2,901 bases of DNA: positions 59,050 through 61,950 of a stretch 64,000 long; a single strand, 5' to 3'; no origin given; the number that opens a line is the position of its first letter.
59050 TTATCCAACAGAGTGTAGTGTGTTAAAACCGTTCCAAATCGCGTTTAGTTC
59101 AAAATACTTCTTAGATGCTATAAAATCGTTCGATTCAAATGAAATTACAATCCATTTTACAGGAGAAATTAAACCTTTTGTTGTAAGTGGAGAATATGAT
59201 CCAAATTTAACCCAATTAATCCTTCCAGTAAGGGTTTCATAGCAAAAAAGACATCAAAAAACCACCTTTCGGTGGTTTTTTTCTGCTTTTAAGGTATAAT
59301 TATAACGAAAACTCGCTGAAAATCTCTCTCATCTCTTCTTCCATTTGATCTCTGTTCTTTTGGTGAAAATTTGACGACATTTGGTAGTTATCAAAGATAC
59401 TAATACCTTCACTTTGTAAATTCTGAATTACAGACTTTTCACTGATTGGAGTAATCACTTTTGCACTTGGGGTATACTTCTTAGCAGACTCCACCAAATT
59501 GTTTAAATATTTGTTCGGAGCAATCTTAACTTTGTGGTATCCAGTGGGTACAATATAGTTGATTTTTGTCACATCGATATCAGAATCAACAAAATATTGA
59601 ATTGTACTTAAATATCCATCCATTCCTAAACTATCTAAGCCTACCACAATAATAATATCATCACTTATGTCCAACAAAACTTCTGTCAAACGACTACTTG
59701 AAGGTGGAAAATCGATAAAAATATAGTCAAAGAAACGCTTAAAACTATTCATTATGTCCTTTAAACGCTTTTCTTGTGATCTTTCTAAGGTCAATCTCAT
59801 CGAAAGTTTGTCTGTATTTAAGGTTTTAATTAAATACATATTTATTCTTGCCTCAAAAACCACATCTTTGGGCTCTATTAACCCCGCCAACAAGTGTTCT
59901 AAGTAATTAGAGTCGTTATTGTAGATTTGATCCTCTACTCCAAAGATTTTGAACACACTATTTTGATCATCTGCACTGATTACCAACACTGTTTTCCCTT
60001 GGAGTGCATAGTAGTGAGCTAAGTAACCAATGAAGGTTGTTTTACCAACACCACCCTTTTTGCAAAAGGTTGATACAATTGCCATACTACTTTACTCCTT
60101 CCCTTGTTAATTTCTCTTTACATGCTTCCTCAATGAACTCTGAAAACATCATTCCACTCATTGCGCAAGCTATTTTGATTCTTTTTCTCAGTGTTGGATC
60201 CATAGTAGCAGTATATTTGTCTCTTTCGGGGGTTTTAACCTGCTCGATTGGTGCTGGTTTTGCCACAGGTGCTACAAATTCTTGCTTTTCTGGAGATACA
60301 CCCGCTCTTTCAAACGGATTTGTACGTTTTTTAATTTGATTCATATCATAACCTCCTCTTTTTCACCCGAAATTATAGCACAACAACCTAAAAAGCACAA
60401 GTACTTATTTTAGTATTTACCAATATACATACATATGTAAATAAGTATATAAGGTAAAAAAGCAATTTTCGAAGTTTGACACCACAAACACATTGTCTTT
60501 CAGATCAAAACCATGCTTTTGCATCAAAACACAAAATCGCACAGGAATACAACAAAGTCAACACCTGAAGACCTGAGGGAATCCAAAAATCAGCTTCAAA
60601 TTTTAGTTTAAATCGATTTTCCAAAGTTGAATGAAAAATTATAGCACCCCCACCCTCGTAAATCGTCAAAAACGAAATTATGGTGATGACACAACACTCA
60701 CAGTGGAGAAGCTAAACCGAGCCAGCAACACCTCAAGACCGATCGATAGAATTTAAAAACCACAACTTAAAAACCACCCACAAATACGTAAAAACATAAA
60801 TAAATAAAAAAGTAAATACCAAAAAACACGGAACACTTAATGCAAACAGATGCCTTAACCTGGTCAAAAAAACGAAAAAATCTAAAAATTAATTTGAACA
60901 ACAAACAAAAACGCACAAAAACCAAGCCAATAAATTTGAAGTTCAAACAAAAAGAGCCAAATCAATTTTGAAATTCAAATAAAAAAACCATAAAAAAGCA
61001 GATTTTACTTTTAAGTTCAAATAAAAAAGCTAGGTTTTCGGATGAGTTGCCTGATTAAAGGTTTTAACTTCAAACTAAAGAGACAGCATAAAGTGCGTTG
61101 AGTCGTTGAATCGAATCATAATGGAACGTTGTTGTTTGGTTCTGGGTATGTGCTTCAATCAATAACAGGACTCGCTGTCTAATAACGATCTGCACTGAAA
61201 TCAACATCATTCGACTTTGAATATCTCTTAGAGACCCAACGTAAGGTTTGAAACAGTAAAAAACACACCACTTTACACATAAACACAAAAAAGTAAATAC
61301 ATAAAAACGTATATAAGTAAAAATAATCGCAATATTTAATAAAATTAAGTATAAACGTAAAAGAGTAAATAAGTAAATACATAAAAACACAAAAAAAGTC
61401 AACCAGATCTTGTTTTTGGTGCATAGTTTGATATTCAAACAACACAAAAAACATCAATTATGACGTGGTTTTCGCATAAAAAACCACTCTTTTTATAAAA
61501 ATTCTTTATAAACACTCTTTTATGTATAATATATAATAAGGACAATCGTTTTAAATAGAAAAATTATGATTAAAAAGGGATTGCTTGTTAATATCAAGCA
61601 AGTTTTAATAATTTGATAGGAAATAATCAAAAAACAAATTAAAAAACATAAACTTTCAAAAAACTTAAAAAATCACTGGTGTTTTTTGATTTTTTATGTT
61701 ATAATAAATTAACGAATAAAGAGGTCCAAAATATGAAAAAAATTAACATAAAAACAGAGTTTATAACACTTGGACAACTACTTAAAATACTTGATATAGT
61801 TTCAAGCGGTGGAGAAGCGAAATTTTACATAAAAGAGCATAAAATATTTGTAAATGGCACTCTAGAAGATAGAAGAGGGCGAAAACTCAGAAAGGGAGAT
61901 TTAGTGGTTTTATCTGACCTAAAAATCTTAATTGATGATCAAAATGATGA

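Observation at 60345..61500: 1.4-kb non-coding block with extreme A+C strand skew, palindrome-bearing direct repeats, duplicated promoter 12-mer and its own terminator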

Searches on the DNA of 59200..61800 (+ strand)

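Call 5: search_rna_families(source=window, start=59200, end=61800, threshold=evalue, max_evalue=10)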
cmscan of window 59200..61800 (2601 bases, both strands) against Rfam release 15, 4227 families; matches with E-value up to 10: 7.
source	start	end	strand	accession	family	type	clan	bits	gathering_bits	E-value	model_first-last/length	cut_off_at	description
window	61655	61709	+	RF01096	PK-HAV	Cis-reg;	-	25.7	50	2.9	1-56/56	no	HepA virus 3'-terminal pseudoknot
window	61658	61696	+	RF03815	mir-3051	Gene; miRNA;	-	20.9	100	2.6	1-77/77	no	mir-3051 microRNA precursor family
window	59256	59316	-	RF00078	MicA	Gene; sRNA;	-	19.2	41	9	1-75/75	no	MicA sRNA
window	59243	59307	-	RF01770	rimP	Cis-reg; leader;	-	18.8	47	8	1-102/102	no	Gammaprotebacteria rimP leader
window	60131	60163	-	RF00315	snoJ33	Gene; snRNA; snoRNA; CD-box;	-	18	45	2.9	1-81/81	no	Small nucleolar RNA J33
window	60503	60603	-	RF00321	snoZ247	Gene; snRNA; snoRNA; CD-box;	-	17.7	38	3.5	1-139/139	no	Small nucleolar RNA Z247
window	59202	59284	+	RF00106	RNAI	Gene; antisense;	-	16.2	47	8.7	1-102/102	no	RNAI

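Call 10: search_dna_similar(query=window:60345-61700:+, collection=plasmids, mode=distant)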
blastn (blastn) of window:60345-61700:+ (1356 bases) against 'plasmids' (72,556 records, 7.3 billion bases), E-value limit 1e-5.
No match.

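Call 11: search_dna_similar(query=window:60345-61700:+, collection=phages, mode=distant)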
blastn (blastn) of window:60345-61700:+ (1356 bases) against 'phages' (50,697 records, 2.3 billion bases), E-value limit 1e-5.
No match.
